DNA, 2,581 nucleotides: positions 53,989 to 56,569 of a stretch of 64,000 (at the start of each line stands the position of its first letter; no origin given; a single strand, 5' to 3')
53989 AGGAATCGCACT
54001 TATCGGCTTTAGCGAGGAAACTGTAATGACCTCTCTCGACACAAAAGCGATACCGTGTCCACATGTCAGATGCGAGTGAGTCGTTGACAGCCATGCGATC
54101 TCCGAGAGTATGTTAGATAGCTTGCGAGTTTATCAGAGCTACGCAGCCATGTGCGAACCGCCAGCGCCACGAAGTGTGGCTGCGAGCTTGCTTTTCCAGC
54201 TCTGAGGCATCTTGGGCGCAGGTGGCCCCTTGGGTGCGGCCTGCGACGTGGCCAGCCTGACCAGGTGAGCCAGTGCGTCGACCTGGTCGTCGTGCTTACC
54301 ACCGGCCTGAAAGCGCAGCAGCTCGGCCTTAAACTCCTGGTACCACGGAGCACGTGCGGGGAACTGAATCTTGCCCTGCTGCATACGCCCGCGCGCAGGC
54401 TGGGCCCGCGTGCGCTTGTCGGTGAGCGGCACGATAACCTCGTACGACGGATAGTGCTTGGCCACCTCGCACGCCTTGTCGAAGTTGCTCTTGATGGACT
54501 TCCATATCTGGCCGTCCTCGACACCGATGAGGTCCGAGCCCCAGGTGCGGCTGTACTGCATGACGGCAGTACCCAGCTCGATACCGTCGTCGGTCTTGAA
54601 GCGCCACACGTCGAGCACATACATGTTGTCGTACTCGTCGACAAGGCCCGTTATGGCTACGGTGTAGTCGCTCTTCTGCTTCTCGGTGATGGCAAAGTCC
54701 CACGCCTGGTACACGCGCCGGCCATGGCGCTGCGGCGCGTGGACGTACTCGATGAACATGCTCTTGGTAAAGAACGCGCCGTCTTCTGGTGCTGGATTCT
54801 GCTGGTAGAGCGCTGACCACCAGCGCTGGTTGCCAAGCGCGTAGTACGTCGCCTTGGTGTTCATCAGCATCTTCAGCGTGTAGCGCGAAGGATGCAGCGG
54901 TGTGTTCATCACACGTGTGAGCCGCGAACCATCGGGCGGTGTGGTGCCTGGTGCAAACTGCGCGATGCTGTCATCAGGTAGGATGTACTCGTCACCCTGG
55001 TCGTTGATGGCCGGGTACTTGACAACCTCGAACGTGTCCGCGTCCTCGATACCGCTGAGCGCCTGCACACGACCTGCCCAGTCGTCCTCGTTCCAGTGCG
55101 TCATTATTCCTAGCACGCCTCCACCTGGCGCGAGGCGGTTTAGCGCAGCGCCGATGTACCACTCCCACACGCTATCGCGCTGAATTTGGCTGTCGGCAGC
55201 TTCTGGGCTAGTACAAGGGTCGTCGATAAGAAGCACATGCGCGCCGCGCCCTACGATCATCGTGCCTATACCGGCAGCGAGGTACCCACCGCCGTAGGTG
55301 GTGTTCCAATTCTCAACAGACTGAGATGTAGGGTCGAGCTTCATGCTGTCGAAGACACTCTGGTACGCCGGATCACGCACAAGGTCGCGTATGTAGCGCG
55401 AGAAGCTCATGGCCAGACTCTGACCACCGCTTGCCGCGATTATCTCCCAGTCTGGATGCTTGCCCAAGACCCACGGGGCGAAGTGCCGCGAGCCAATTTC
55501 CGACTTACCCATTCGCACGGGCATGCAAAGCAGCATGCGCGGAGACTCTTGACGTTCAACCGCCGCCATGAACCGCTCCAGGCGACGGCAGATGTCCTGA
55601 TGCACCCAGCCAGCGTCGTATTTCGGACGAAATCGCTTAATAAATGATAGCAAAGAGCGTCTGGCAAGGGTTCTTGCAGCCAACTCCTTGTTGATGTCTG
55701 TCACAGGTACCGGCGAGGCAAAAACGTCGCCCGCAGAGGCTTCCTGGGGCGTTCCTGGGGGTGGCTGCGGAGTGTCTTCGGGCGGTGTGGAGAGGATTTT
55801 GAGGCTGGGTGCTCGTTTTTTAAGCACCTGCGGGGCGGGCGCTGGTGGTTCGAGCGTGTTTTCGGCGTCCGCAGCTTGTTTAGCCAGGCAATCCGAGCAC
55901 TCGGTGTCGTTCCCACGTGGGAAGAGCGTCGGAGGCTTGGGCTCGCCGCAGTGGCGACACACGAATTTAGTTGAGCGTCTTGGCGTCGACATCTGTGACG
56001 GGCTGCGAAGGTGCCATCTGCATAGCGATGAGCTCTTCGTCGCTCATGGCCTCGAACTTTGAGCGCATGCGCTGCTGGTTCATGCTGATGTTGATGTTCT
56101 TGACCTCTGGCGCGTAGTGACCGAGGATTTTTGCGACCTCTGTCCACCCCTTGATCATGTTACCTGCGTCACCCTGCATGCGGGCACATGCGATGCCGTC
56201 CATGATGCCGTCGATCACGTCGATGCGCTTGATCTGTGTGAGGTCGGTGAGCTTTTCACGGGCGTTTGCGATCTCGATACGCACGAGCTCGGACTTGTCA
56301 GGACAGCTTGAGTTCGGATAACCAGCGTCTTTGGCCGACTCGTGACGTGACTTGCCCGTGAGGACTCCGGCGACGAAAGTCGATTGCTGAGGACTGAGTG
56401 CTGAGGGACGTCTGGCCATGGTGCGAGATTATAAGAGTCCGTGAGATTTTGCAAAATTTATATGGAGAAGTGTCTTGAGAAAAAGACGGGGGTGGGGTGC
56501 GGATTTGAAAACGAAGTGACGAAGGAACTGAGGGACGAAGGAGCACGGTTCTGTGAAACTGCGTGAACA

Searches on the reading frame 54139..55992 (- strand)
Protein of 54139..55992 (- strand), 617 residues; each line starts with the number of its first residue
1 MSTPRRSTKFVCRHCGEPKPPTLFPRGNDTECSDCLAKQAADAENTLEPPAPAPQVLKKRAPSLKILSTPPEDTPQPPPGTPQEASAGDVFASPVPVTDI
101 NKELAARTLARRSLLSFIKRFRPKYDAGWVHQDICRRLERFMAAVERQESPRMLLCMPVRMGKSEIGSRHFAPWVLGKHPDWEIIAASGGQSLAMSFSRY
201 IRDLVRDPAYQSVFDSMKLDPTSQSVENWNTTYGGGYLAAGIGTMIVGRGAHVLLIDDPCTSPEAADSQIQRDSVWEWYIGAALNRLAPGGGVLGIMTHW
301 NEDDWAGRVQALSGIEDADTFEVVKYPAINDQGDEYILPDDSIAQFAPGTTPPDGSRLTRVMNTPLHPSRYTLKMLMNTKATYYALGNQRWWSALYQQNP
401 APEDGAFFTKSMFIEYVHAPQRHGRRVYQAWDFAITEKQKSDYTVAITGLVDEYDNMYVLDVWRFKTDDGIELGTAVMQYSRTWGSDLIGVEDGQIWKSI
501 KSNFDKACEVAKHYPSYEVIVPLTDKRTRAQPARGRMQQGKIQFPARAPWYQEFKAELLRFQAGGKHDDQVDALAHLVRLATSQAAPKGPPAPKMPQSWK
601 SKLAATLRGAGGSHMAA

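Call 8: search_protein_families(library=phrogs, proteins=[window:54139-55992:-])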
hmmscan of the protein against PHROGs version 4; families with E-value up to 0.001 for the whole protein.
window:54139-55992:- (617 aa): 7 families
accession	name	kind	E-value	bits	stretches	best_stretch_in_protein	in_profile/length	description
phrog_38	-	head and packaging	8.3e-102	343.2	1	100-599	260-719/760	terminase large subunit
phrog_4758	-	head and packaging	1.3e-48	166.5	1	100-333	11-240/243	terminase large subunit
phrog_5573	-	head and packaging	4.3e-29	102.7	1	382-586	40-239/250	terminase large subunit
phrog_30251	-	head and packaging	4e-18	66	1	105-310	12-222/799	terminase large subunit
phrog_979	-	head and packaging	9.5e-15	55.3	1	402-597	410-615/642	terminase large subunit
phrog_12171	-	head and packaging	1.1e-05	26.5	1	512-575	26-89/110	terminase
phrog_20726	-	unknown function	0.00044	20.9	0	427-492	3-70/199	-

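Call 9: find_related_loci(query=window:54139-55992:-, collection=viral_contigs, flank=6000)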
Query window:54139-55992:- (617 aa) in viral_contigs; peptide patterns used: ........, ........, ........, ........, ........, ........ (x = any residue, [..] = any of these).
41 stretches matched a pattern; 40 encode a relative of the query (tblastn E <= 1e-3); 40 distinct loci.
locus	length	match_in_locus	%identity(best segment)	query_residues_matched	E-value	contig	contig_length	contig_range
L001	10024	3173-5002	82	1-617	0e+0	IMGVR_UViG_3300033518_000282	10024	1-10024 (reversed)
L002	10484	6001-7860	72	2-617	0e+0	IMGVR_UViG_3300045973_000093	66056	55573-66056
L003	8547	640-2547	65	1-617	0e+0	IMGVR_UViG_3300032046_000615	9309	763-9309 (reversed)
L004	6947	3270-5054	67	10-617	0e+0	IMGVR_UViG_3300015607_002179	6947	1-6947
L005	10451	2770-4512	64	32-617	0e+0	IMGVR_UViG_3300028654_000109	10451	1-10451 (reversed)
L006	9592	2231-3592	73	163-617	0e+0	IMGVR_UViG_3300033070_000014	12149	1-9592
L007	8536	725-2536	55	6-616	0e+0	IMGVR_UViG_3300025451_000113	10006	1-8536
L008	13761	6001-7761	57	50-617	0e+0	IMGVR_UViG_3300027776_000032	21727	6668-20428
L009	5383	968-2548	58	90-617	0e+0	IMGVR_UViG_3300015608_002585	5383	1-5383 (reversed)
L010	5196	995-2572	58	90-617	0e+0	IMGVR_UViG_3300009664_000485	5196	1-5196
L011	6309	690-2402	51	10-617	0e+0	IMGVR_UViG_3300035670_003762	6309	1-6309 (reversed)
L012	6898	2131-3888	53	27-617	0e+0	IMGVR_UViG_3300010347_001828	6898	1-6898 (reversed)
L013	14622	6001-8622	82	1-617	0e+0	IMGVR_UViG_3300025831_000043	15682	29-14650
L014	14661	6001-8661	79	1-617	4e-172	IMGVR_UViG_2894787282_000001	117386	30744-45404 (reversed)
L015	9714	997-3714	72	1-617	2e-159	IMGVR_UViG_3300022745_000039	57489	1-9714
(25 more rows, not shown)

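Call 13: search_dna_similar(query=window:54139-55992:-, collection=phages, mode=protein, max_rows=25)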
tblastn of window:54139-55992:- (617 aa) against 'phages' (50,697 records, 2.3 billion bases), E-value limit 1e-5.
Records with a match: 1811; places in all: 1813; records where one place covers at least 80% of the query: 7.
Best place of each record, by identity: <60% 1811.
By first word of the organism name: Mycobacterium 493; Microbacterium 266; Gordonia 181; Escherichia 117; Acinetobacter 49; Bacteriophage 48; Klebsiella 45; Brucella 41; Lactococcus 40; Caulobacter 39; and 88 more.
By host as written in the record: Mycobacterium smegmatis mc2 155 345; Gordonia terrae 3612 145; Microbacterium foliorum NRRL B-24224 SEA 107; Microbacterium foliorum NRRL B-24224 102; - 83; Mycobacterium smegmatis mc#155 83; Escherichia coli DSM 12242 43; Escherichia coli 39; and 351 more.
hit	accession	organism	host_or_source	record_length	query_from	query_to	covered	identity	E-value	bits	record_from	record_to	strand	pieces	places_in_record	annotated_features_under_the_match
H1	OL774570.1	Aeromonas phage phiA008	Aeromonas sp.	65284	117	617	81%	40.4%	5e-99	337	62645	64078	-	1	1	hypothetical protein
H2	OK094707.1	Pseudomonas phage YMC17/07/R4900a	Pseudomonas aeruginosa YMC17/07/R4900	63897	117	617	81%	39.3%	1e-91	316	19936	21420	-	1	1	putative terminase large subunit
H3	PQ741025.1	Pseudomonas phage CRPAP1904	Pseudomonas aeruginosa CRPA190 ...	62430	117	617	81%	39.3%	1e-91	316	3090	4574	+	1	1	terminase large subunit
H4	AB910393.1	Pseudomonas phage KPP25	Pseudomonas aeruginosa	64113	117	617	81%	39.3%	1e-91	316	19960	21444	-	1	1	putative terminase, large subunit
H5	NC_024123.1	Pseudomonas phage KPP25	Pseudomonas aeruginosa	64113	117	617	81%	39.3%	1e-91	316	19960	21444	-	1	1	terminase large subunit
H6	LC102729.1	Pseudomonas phage phiR18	-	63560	117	617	81%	39.1%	5e-91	314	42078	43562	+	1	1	Phage terminase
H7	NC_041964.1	Pseudomonas phage phiR18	-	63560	117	617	81%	39.1%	5e-91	314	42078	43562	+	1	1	terminase large subunit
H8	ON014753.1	Pseudanabaena phage Pam1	Pseudanabaena sp.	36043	117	584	76%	34.2%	4e-61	226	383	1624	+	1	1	terminase large subunit | terminase small subunit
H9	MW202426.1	Caudoviricetes sp.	Manatee Spring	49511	135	576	72%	33.9%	3e-60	224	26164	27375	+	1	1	terminase large subunit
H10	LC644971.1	Acetobacter phage phiAO1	Acetobacter orleanensis NBRC 3170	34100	117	575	74%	31.8%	4e-51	196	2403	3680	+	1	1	phage Terminase protein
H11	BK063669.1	Caudoviricetes sp. vir524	Methanomicrobiales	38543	92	575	78%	29.7%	4e-40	163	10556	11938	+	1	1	terminase large subunit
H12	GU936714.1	Synechococcus phage S-CBS2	Synechococcus sp. CB0204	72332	117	578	75%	30.9%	1e-39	162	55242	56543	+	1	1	terL: large terminase subunit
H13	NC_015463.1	Synechococcus phage S-CBS2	Synechococcus sp. CB0204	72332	117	578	75%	30.9%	1e-39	162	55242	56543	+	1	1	terL: terminase large subunit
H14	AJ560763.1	Haemophilus phage Aaphi23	Actinobacillus actinomycetemcomitans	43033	117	578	75%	30.8%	4e-48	187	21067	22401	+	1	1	terL: putative terminase large subunit TerL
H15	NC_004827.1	Haemophilus phage Aaphi23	Actinobacillus actinomycetemcomitans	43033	117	578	75%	30.8%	4e-48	187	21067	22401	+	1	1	terL: terminase large subunit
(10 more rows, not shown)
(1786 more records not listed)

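Call 26: find_related_loci(query=window:54139-55992:-, collection=genome_contigs, flank=6000)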
Query window:54139-55992:- (617 aa) in genome_contigs; peptide patterns used: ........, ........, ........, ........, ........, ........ (x = any residue, [..] = any of these).
14 stretches matched a pattern; 3 encode a relative of the query (tblastn E <= 1e-3); 3 distinct loci.
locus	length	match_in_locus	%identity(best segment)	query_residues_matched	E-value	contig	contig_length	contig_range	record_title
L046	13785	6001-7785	59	1-617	0e+0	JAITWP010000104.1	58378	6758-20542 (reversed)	MAG: Azoarcus sp. isolate Xx448_bin25 k119_296917, whole genome shotgun sequence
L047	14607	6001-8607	58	102-617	2e-175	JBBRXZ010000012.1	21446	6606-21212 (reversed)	MAG: Candidatus Saccharimonadales bacterium isolate La5_maxbin2.247 La5_maxbin2.247_K_1311373_L_21446_cov_13.0098, whole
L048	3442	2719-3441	59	52-286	9e-84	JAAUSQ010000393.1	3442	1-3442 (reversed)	MAG: Chloroflexaceae bacterium isolate SL_3_2 NODE_5137_length_3442_cov_3.658220, whole genome shotgun sequence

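Call 27: find_related_loci(query=window:54139-55992:-, collection=metagenome_contigs, flank=6000)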
Query window:54139-55992:- (617 aa) in metagenome_contigs; peptide patterns used: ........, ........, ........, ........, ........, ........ (x = any residue, [..] = any of these).
98 stretches matched a pattern; 57 encode a relative of the query (tblastn E <= 1e-3); 57 distinct loci.
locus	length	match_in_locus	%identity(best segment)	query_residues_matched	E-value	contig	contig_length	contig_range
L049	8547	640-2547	65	1-617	0e+0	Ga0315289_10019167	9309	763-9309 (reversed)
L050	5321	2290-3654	83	163-617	0e+0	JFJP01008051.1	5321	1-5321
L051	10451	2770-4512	64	32-617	0e+0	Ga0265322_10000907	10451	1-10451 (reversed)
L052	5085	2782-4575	58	4-617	0e+0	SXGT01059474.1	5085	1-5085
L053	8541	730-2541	55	6-616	0e+0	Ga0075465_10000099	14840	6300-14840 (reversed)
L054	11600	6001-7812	55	6-616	0e+0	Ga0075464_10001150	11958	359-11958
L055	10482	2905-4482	58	90-617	0e+0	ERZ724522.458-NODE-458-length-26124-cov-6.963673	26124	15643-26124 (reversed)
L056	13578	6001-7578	58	90-617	0e+0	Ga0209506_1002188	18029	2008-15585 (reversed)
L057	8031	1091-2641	59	103-617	0e+0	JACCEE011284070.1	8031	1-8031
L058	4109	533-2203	56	70-617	0e+0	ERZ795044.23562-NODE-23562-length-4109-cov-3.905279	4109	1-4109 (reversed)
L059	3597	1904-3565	55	68-617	0e+0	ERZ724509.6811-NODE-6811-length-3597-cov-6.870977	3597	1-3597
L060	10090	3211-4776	57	96-617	0e+0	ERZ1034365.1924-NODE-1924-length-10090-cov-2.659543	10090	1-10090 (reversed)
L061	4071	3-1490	59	121-617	0e+0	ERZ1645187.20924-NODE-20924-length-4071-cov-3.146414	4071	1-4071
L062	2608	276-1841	57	96-617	0e+0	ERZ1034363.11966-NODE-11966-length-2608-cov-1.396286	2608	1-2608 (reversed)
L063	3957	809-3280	57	96-617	0e+0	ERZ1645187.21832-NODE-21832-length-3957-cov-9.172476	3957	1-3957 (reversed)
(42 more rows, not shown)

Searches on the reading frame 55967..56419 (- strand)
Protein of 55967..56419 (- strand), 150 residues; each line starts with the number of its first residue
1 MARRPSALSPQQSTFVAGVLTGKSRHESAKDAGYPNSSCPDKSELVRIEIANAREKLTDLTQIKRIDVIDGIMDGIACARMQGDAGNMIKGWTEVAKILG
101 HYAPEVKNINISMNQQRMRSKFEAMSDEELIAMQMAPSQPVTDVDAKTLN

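Call 8: search_protein_families(library=phrogs, proteins=[window:55967-56419:-])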
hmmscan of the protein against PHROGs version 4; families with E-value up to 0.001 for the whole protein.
window:55967-56419:- (150 aa): 1 family
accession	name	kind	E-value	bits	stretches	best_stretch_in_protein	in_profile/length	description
phrog_29190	-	unknown function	4e-09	37.4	1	8-133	85-213/236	-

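Call 20: search_protein_families(library=pfam, proteins=[window:55967-56419:-], max_evalue=0.01)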
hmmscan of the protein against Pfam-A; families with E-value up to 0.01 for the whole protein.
window:55967-56419:- (150 aa): 0 families
